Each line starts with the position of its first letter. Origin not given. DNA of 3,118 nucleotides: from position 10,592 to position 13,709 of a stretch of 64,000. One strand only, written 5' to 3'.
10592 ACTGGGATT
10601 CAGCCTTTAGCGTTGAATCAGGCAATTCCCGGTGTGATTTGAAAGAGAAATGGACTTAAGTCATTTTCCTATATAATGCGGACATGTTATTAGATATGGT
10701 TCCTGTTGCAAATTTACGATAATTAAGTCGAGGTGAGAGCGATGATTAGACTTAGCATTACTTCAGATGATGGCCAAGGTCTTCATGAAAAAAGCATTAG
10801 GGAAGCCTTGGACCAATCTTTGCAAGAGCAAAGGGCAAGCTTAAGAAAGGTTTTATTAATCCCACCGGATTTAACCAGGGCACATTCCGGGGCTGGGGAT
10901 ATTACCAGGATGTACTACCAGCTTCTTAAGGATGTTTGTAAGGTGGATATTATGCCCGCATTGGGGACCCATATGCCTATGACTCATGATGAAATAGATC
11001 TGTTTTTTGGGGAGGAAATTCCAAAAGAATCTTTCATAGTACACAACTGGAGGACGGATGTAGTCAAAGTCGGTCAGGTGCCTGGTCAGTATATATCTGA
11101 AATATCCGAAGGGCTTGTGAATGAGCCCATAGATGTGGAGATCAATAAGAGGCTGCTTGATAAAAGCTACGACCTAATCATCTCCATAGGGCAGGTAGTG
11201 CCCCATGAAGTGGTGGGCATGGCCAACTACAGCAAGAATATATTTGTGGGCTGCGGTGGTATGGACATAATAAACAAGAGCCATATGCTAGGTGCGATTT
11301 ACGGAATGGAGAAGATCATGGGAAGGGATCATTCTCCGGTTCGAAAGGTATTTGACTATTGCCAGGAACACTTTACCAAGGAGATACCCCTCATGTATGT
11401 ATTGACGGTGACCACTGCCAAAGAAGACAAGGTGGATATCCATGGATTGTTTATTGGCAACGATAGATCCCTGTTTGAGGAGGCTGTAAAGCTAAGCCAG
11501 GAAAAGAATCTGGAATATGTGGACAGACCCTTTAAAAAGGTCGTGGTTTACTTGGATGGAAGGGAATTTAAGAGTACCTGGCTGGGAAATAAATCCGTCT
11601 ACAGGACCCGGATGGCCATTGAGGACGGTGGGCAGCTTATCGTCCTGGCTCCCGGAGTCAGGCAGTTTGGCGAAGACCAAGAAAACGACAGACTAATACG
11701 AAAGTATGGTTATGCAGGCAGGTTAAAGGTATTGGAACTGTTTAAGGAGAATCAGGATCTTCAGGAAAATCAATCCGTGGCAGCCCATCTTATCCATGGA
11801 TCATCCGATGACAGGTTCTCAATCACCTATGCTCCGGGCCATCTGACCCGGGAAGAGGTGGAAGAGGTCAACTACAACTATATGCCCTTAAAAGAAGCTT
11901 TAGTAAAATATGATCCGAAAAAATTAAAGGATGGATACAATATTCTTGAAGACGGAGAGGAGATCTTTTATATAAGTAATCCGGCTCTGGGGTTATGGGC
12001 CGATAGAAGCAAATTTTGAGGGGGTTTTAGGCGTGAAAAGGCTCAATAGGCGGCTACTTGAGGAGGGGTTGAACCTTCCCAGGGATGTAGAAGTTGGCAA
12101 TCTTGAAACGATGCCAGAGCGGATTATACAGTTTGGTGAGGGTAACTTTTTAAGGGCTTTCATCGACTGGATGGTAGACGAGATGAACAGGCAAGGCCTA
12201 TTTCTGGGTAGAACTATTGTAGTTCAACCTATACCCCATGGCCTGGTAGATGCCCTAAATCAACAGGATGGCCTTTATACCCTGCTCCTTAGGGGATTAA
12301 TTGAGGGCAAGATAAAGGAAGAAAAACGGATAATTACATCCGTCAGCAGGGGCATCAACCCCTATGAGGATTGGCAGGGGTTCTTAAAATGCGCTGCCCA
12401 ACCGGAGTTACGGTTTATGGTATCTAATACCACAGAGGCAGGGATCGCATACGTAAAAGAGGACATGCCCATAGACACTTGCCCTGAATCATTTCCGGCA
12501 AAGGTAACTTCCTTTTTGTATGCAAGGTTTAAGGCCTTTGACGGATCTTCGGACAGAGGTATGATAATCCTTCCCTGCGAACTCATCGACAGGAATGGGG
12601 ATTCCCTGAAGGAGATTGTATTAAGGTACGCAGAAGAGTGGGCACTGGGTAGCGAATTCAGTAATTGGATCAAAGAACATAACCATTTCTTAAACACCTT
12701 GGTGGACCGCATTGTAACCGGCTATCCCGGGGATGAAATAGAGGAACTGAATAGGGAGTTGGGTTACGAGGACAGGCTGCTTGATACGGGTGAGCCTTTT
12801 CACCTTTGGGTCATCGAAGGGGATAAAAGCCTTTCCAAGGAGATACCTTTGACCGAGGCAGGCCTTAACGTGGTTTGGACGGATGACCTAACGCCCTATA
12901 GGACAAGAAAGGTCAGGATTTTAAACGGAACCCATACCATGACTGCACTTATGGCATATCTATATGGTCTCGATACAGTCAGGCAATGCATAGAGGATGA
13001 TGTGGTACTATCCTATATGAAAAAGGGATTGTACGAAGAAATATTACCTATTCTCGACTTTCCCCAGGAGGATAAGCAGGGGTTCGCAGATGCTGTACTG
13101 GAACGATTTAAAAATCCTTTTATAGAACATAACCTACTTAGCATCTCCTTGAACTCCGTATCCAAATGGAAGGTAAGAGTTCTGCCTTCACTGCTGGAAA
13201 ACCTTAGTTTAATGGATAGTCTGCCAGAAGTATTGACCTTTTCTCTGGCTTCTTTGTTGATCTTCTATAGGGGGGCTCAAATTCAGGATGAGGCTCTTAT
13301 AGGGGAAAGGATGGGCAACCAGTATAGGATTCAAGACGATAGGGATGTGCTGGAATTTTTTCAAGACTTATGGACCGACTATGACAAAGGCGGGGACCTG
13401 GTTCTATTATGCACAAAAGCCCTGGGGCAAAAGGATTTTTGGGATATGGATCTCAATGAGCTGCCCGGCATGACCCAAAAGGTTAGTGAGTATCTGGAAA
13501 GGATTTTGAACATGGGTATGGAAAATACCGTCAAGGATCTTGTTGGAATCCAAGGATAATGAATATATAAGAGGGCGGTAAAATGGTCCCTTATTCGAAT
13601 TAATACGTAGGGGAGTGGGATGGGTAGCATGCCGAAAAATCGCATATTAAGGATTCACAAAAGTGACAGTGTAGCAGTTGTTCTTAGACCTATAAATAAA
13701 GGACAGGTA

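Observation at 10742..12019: LarA-superfamily enzyme with an apparently intact nickel-pincer catalytic constellation leads a uxaB-uxaA operon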

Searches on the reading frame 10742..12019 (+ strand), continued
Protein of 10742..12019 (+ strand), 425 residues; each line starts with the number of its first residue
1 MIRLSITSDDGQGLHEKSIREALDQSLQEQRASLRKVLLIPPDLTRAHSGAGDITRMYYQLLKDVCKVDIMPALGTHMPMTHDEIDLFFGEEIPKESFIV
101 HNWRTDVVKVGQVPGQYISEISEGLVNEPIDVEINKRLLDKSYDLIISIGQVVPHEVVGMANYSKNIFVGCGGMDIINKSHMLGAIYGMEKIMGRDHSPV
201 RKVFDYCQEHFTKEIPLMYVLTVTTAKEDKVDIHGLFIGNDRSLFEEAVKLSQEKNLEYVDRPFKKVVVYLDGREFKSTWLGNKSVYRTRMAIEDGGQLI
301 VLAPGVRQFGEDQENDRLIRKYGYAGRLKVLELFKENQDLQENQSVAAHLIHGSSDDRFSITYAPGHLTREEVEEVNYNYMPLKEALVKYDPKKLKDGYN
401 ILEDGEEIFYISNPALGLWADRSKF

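Call 68: search_protein_families(library=ncbifam, proteins=[L006:6337-7419:+, L006:9053-9907:+, L006:7531-8997:+, L013:11295-12374:+, L013:9128-9982:+, L046:6578-7651:+, L046:9137-9988:+, L096:3044-3901:+, L096:5019-6572:+], max_evalue=1e-25)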
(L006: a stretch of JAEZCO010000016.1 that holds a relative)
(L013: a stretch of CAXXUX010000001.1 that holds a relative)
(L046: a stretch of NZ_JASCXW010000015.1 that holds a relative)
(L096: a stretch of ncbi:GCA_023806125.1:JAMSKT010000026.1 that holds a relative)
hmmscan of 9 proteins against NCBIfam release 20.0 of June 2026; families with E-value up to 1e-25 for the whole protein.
L006:6337-7419:+ (360 aa): 1 family
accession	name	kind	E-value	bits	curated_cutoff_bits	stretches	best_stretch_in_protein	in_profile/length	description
NF041633.1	trifunc_aldol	exception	8e-46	156.6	700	1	18-355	248-573/580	KHG/KDPG aldolase/sugar kinase fusion protein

L006:9053-9907:+ (284 aa): 89 families (the best 25 are shown)
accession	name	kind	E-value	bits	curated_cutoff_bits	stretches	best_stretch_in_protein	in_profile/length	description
NF006132.0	PRK08277.1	subfamily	1.3e-134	448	281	1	3-284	2-280/280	D-mannonate oxidoreductase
NF005559.1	PRK07231.1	subfamily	2.3e-49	168.1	215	1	9-278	2-247/249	glucose 1-dehydrogenase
NF006070.0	PRK08213.1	subfamily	2.9e-47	161.4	279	1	130-280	111-258/259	gluconate 5-dehydrogenase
NF004791.0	PRK06138.1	equivalog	1.5e-43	148.9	312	1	125-280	98-251/252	SDR family oxidoreductase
NF005853.0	PRK07774.1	equivalog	1.7e-42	145.5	303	1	8-278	3-246/250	SDR family oxidoreductase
NF004778.0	PRK06124.1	equivalog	2.1e-41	142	303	1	7-280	7-254/256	SDR family oxidoreductase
NF005752.0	PRK07576.1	subfamily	5e-41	140.8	321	0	126-280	104-252/271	SDR family oxidoreductase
NF005711.0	PRK07523.1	subfamily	1.9e-40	139.1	413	1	131-280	110-253/255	SDR family oxidoreductase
NF004198.0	PRK05653.1-3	equivalog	1.9e-40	138.9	296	1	9-278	5-246/248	3-oxoacyl-ACP reductase FabG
TIGR01832.1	kduD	equivalog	2.8e-40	138.4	338.85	1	127-279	99-246/248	2-dehydro-3-deoxy-D-gluconate 5-dehydrogenase KduD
NF005390.0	PRK06935.1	equivalog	9.6e-40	136.6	369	1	8-278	12-255/258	2-dehydro-3-deoxy-D-gluconate 5-dehydrogenase KduD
NF005983.0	PRK08085.1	equivalog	2.8e-39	135.3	408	1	8-279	6-251/254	gluconate 5-dehydrogenase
NF009466.0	PRK12826.1-2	subfamily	9.1e-39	133.4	222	1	12-278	4-244/248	3-oxoacyl-ACP reductase FabG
NF004773.0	PRK06113.1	equivalog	1.7e-38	132.5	367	0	124-277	103-249/255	7-alpha-hydroxysteroid dehydrogenase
NF053701.1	CsHdxCHCADhChcB2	equivalog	2.7e-38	131.9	350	0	126-280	98-244/245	cis-4-hydroxycyclohexanecarboxylate dehydrogenase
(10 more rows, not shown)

L006:7531-8997:+ (488 aa): 4 families
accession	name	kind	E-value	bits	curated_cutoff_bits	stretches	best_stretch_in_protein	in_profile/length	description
TIGR00873.1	gnd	equivalog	4.9e-233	774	426.7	1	10-475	1-466/467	decarboxylating NADP(+)-dependent phosphogluconate dehydrogenase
NF006765.0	PRK09287.1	equivalog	2.3e-219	729.1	413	1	7-479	2-472/476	NADP-dependent phosphogluconate dehydrogenase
NF007161.0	PRK09599.1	subfamily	3.8e-82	275.9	271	1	10-318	2-295/302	NADP-dependent phosphogluconate dehydrogenase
TIGR00872.1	gnd_rel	equivalog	1.6e-63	214.8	297.2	1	11-317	3-291/299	phosphogluconate dehydrogenase (NAD(+)-dependent, decarboxylating)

L013:11295-12374:+ (359 aa): 2 families
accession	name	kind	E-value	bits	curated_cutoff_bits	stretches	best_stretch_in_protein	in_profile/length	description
NF041633.1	trifunc_aldol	exception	4.8e-46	157.4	700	1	17-355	248-574/580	KHG/KDPG aldolase/sugar kinase fusion protein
NF041332.1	KDG_KDGal_kin_Halo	equivalog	1.4e-26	93.7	440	0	21-345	12-305/320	bifunctional 2-dehydro-3-deoxygluconokinase/2-dehydro-3-deoxygalactonokinase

L013:9128-9982:+ (284 aa): 64 families (the best 25 are shown)
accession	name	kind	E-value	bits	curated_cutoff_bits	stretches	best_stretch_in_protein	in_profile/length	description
NF006132.0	PRK08277.1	subfamily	3.7e-131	436.6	281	1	4-284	3-280/280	D-mannonate oxidoreductase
NF005559.1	PRK07231.1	subfamily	6.7e-50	169.9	215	1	124-278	97-247/249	glucose 1-dehydrogenase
NF006070.0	PRK08213.1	subfamily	2.6e-44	151.7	279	1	132-280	113-258/259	gluconate 5-dehydrogenase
NF005853.0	PRK07774.1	equivalog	1.8e-42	145.5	303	1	8-278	3-246/250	SDR family oxidoreductase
NF004791.0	PRK06138.1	equivalog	4e-41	141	312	1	124-280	97-251/252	SDR family oxidoreductase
NF005752.0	PRK07576.1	subfamily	1.3e-39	136.2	321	0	126-280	104-252/271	SDR family oxidoreductase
NF005711.0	PRK07523.1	subfamily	4.4e-39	134.6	413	1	136-280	115-253/255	SDR family oxidoreductase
NF004778.0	PRK06124.1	equivalog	4.4e-39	134.4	303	1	7-280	7-254/256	SDR family oxidoreductase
NF004198.0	PRK05653.1-3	equivalog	6.9e-39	133.8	296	1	9-278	5-246/248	3-oxoacyl-ACP reductase FabG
TIGR01832.1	kduD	equivalog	7.2e-38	130.5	338.85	1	8-279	2-246/248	2-dehydro-3-deoxy-D-gluconate 5-dehydrogenase KduD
NF005402.0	PRK06949.1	equivalog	9.6e-38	129.9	358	1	5-279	3-259/260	SDR family oxidoreductase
NF004818.0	PRK06172.1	equivalog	1.5e-37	129.3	336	1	6-280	2-252/253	SDR family oxidoreductase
NF005067.0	PRK06484.1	equivalog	9.5e-37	126.7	713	1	13-281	275-514/524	short chain dehydrogenase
NF005446.0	PRK07035.1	equivalog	9.8e-37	126.6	373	1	6-278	6-253/255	SDR family oxidoreductase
NF009466.0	PRK12826.1-2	subfamily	1.1e-36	126.6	222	1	10-278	2-244/248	3-oxoacyl-ACP reductase FabG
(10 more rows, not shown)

L046:6578-7651:+ (357 aa): 2 families
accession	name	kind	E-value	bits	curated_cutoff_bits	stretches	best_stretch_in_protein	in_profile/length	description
NF041633.1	trifunc_aldol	exception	1e-49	169.4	700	1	15-353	248-574/580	KHG/KDPG aldolase/sugar kinase fusion protein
NF041332.1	KDG_KDGal_kin_Halo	equivalog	9.7e-26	90.9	440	0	19-225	12-209/320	bifunctional 2-dehydro-3-deoxygluconokinase/2-dehydro-3-deoxygalactonokinase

L046:9137-9988:+ (283 aa): 89 families (the best 25 are shown)
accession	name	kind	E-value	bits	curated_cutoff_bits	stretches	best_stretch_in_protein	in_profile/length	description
NF006132.0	PRK08277.1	subfamily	7.1e-132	439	281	1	4-283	3-280/280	D-mannonate oxidoreductase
NF005559.1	PRK07231.1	subfamily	8.1e-53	179.5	215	1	118-277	92-247/249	glucose 1-dehydrogenase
NF005853.0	PRK07774.1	equivalog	4.2e-45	154.1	303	1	8-277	3-246/250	SDR family oxidoreductase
NF006070.0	PRK08213.1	subfamily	4.2e-43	147.7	279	1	8-279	9-258/259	gluconate 5-dehydrogenase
NF004791.0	PRK06138.1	equivalog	8.7e-43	146.4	312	1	9-279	3-251/252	SDR family oxidoreductase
NF004818.0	PRK06172.1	equivalog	5.3e-42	143.9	336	1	8-279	4-252/253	SDR family oxidoreductase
NF004198.0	PRK05653.1-3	equivalog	8.5e-42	143.3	296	1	8-277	4-246/248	3-oxoacyl-ACP reductase FabG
NF005983.0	PRK08085.1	equivalog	2.6e-41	142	408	1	9-278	7-251/254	gluconate 5-dehydrogenase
NF006072.0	PRK08217.1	subfamily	4.4e-41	141.4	298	1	8-277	2-251/253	3-ketoacyl-(acyl-carrier-protein) reductase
NF005067.0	PRK06484.1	equivalog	3.5e-40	138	713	1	9-282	7-256/524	short chain dehydrogenase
NF052558.1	MBtsdlDhBudC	equivalog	4.1e-40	137.9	270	1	10-282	2-246/250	meso-2,3-butanediol dehydrogenase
NF053701.1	CsHdxCHCADhChcB2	equivalog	6.6e-40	137.2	350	1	10-279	2-244/245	cis-4-hydroxycyclohexanecarboxylate dehydrogenase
NF005752.0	PRK07576.1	subfamily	4.1e-39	134.5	321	0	126-279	105-252/271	SDR family oxidoreductase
NF005488.0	PRK07097.1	equivalog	1.2e-38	132.8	369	1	8-282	7-262/266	gluconate 5-dehydrogenase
NF049979.1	AlphHSDSHdhA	equivalog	1.4e-38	132.8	350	1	9-279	1-248/258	7alpha-hydroxysteroid dehydrogenase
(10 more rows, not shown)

L096:3044-3901:+ (285 aa): 84 families (the best 25 are shown)
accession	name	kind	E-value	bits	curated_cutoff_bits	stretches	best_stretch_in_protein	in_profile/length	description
NF006132.0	PRK08277.1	subfamily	9.7e-134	445.1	281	1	3-285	2-280/280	D-mannonate oxidoreductase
NF005559.1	PRK07231.1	subfamily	9.6e-51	172.7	215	1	123-279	95-247/249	glucose 1-dehydrogenase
NF006070.0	PRK08213.1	subfamily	2.3e-42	145.3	279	1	133-281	113-258/259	gluconate 5-dehydrogenase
NF005853.0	PRK07774.1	equivalog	8.5e-42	143.3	303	1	8-279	3-246/250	SDR family oxidoreductase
NF004791.0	PRK06138.1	equivalog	1.7e-40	138.9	312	1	8-281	2-251/252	SDR family oxidoreductase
NF005488.0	PRK07097.1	equivalog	2.6e-40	138.2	369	1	134-284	112-262/266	gluconate 5-dehydrogenase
NF004198.0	PRK05653.1-3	equivalog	4.7e-40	137.6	296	1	9-279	5-246/248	3-oxoacyl-ACP reductase FabG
NF005983.0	PRK08085.1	equivalog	5e-40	137.7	408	1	124-280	101-251/254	gluconate 5-dehydrogenase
TIGR01832.1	kduD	equivalog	7.7e-40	136.9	338.85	1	8-280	2-246/248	2-dehydro-3-deoxy-D-gluconate 5-dehydrogenase KduD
NF004773.0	PRK06113.1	equivalog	2.7e-39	135.2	367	0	120-278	98-249/255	7-alpha-hydroxysteroid dehydrogenase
NF005390.0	PRK06935.1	equivalog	8.4e-39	133.5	369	1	7-279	11-255/258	2-dehydro-3-deoxy-D-gluconate 5-dehydrogenase KduD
NF052558.1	MBtsdlDhBudC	equivalog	1.9e-38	132.5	270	0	120-284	86-246/250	meso-2,3-butanediol dehydrogenase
NF005752.0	PRK07576.1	subfamily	1.9e-38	132.3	321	0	128-281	105-252/271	SDR family oxidoreductase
NF005446.0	PRK07035.1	equivalog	2.5e-38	131.8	373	1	6-279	6-253/255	SDR family oxidoreductase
NF005067.0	PRK06484.1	equivalog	3.1e-38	131.6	713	1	10-284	8-256/524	short chain dehydrogenase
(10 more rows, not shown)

L096:5019-6572:+ (517 aa): 10 families
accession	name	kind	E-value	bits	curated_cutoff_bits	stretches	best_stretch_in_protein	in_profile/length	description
TIGR01314.1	gntK_FGGY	equivalog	2.5e-185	616.8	648.55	1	4-507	1-504/505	gluconokinase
TIGR01312.1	XylB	equivalog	1.5e-101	340.3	380.25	1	6-492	1-479/481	xylulokinase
TIGR01311.1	glycerol_kin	equivalog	6.2e-70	235.9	590.35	1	4-494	2-491/496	glycerol kinase GlpK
NF000756.0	PRK00047.1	subfamily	5e-66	223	498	1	2-495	4-493/502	glycerol kinase GlpK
NF008187.0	PRK10939.1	equivalog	3.3e-59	200.9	528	1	2-493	3-500/521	autoinducer-2 kinase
NF011601.0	PRK15027.1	equivalog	4e-41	140.9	912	1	5-493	2-476/484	xylulokinase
NF003154.0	PRK04123.1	equivalog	9.4e-41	140.1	428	1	2-497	3-538/554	ribulokinase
TIGR02628.1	fuculo_kin_coli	equivalog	6.9e-37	127.5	470.9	1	8-473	6-463/465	L-fuculokinase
TIGR01315.1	5C_CHO_kinase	subfamily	2.3e-34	119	408.7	1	5-494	2-535/541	FGGY family pentulose kinase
TIGR01234.1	L-ribulokinase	equivalog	2.2e-27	96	583.25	1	4-494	2-528/536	ribulokinase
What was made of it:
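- The adjacent SDR matched the D-mannonate oxidoreductase model NF006132 (437-448 bits, cut-off 281) in all four loci tested (call 68). The FGGY kinase in the Clostridium sp. operon is nearly a gluconokinase equivalog (617 against 649 bits; call 68).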

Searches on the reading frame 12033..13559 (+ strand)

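Call 3: search_protein_families(library=pfam, proteins=[window:12033-13559:+], max_evalue=0.01)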
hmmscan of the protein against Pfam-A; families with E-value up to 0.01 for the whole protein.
window:12033-13559:+ (508 aa): 2 families
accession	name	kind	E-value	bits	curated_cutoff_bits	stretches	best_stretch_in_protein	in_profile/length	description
PF01232.29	Mannitol_dh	-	4.5e-37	128.4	27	1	29-273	1-197/199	Mannitol dehydrogenase Rossmann domain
PF08125.19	Mannitol_dh_C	-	3.8e-31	108.5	30.7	1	285-491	1-189/190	Mannitol dehydrogenase C-terminal domain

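Call 4: search_protein_families(library=ncbifam, proteins=[window:12033-13559:+], max_evalue=0.01)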
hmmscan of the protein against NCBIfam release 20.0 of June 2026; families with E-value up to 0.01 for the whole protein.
window:12033-13559:+ (508 aa): 13 families
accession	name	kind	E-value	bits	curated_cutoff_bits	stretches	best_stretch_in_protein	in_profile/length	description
NF002969.0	PRK03643.1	subfamily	3.2e-200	665.9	359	1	1-503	1-481/482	tagaturonate reductase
NF043014.1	DArabDhDalD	equivalog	1.2e-30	106.6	600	1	32-398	2-372/452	D-arabinitol 4-dehydrogenase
NF011611.0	PRK15037.1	subfamily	8.6e-25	87.2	603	1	69-421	66-419/486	fructuronate reductase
NF002652.0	PRK02318.2-5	equivalog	1e-18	67.6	356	1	179-376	116-295/377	mannitol-1-phosphate 5-dehydrogenase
NF002649.0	PRK02318.2-1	equivalog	2.9e-16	59.3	422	1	174-415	113-338/386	mannitol-1-phosphate 5-dehydrogenase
NF002653.0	PRK02318.2-6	equivalog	3.9e-16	59.1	404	1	170-378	109-300/387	mannitol-1-phosphate 5-dehydrogenase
NF002647.0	PRK02318.1-3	equivalog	5e-16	59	357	1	207-371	143-295/384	mannitol-1-phosphate 5-dehydrogenase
NF002646.0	PRK02318.1-2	equivalog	8.9e-16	57.9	368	1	168-369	106-291/382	mannitol-1-phosphate 5-dehydrogenase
NF002645.0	PRK02318.1-1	equivalog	1.6e-13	50.6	389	1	213-372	138-282/368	mannitol-1-phosphate 5-dehydrogenase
NF002648.0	PRK02318.1-4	equivalog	6.2e-12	45.5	719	1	172-372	110-294/382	mannitol-1-phosphate 5-dehydrogenase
NF002650.0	PRK02318.2-2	equivalog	1.5e-11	44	359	1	177-380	116-304/388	mannitol-1-phosphate 5-dehydrogenase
NF046057.1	bifunc_MtlD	equivalog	4.2e-05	22.2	800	1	280-361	505-582/683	bifunctional mannitol-1-phosphate dehydrogenase/phosphatase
NF002651.0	PRK02318.2-4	equivalog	8.8e-05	21.8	269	1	280-376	181-281/368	mannitol-1-phosphate 5-dehydrogenase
